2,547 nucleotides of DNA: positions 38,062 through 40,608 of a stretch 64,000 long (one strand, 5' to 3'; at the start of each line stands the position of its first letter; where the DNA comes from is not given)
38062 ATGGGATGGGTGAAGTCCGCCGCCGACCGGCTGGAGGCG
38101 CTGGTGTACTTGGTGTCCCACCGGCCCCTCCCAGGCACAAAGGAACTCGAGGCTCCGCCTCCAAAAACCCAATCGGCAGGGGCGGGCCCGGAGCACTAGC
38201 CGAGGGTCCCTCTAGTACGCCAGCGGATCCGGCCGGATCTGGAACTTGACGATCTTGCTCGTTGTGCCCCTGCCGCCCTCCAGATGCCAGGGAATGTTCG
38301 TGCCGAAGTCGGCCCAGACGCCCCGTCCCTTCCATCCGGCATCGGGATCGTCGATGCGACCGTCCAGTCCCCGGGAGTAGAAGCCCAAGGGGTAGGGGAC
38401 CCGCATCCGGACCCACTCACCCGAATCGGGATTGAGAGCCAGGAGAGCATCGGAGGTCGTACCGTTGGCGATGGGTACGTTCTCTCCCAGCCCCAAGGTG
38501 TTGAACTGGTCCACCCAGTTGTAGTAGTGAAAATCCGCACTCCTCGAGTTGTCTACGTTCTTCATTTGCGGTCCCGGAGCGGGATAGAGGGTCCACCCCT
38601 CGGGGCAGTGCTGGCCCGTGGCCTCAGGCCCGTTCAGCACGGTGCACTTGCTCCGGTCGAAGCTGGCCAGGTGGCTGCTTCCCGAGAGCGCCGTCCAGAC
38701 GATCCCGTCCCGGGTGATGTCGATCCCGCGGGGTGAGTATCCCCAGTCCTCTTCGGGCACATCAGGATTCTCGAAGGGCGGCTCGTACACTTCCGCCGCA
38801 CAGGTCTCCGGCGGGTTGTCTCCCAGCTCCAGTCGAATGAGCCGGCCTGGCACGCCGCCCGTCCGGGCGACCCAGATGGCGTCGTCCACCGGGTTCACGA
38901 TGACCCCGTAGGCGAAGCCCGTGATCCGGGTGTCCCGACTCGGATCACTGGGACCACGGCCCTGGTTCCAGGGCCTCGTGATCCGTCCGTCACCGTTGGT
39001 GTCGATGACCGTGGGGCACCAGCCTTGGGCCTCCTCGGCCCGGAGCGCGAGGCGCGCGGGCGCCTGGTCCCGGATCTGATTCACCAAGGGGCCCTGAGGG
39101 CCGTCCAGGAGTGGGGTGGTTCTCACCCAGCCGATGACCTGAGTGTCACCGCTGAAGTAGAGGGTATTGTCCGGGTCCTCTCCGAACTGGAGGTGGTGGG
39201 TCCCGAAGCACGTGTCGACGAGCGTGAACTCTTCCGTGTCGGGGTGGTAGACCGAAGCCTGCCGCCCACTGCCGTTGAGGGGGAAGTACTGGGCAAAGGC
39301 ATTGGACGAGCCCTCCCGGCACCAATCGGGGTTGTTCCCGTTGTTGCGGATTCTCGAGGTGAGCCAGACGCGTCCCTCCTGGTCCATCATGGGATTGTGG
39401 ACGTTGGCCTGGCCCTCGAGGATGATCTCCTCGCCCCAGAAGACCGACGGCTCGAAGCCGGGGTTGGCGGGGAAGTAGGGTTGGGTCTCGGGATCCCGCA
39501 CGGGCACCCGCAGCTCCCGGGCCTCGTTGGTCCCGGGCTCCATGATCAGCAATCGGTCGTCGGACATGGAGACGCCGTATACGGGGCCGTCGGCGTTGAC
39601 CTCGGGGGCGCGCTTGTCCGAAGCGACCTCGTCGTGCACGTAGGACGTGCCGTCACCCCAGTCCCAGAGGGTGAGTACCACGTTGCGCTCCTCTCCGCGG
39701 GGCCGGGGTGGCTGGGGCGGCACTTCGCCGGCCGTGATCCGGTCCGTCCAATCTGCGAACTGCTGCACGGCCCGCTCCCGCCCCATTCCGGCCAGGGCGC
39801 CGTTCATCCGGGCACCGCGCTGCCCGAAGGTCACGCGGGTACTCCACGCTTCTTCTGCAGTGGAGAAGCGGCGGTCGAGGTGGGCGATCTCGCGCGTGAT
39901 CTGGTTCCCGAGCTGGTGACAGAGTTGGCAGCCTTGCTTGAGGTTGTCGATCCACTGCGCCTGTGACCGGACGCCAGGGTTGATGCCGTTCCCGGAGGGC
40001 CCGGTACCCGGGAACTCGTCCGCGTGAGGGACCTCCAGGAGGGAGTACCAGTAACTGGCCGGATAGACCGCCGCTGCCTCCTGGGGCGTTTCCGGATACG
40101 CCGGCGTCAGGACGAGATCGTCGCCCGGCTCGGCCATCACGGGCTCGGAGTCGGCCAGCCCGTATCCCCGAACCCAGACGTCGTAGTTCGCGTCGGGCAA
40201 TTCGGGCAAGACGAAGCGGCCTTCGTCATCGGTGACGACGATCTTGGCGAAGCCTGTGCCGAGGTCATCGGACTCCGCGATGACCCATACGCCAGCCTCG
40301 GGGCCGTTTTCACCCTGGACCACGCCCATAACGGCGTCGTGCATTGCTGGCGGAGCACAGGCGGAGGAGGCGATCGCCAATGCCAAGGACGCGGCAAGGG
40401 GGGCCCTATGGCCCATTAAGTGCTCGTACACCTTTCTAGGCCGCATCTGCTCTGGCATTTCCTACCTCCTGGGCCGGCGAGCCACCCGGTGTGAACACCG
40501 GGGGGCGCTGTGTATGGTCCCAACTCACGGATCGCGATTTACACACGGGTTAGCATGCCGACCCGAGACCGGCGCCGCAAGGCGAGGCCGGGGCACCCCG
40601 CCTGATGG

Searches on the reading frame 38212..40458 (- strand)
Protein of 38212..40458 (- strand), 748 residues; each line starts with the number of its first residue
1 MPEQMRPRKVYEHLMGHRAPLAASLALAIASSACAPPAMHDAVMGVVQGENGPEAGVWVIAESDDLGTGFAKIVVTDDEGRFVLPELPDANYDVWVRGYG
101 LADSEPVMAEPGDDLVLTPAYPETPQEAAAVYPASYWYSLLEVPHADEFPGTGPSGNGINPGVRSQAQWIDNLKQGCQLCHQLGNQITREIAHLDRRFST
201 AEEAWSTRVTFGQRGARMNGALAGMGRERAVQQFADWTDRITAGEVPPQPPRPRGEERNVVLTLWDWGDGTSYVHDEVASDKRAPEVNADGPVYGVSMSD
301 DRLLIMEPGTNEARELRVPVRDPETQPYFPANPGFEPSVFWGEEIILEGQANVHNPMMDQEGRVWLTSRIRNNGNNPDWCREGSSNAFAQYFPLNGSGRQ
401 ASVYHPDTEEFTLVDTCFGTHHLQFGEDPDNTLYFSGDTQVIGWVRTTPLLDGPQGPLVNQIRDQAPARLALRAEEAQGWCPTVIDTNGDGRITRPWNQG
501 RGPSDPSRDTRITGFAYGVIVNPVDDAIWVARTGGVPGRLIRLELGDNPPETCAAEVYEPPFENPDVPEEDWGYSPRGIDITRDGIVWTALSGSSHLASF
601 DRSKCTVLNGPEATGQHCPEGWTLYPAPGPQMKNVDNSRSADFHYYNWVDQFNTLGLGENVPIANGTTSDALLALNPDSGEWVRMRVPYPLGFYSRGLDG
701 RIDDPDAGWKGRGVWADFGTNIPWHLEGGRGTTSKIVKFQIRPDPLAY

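Call 63: search_protein_families(library=pfam, proteins=[window:38212-40458:-], max_evalue=0.0001)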
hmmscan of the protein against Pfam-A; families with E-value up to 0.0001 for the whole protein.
window:38212-40458:- (748 aa): 1 family
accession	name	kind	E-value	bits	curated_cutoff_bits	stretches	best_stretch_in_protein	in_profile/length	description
PF13620.12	CarboxypepD_reg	-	5e-05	24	32.3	0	45-117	4-77/82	Carboxypeptidase regulatory-like domain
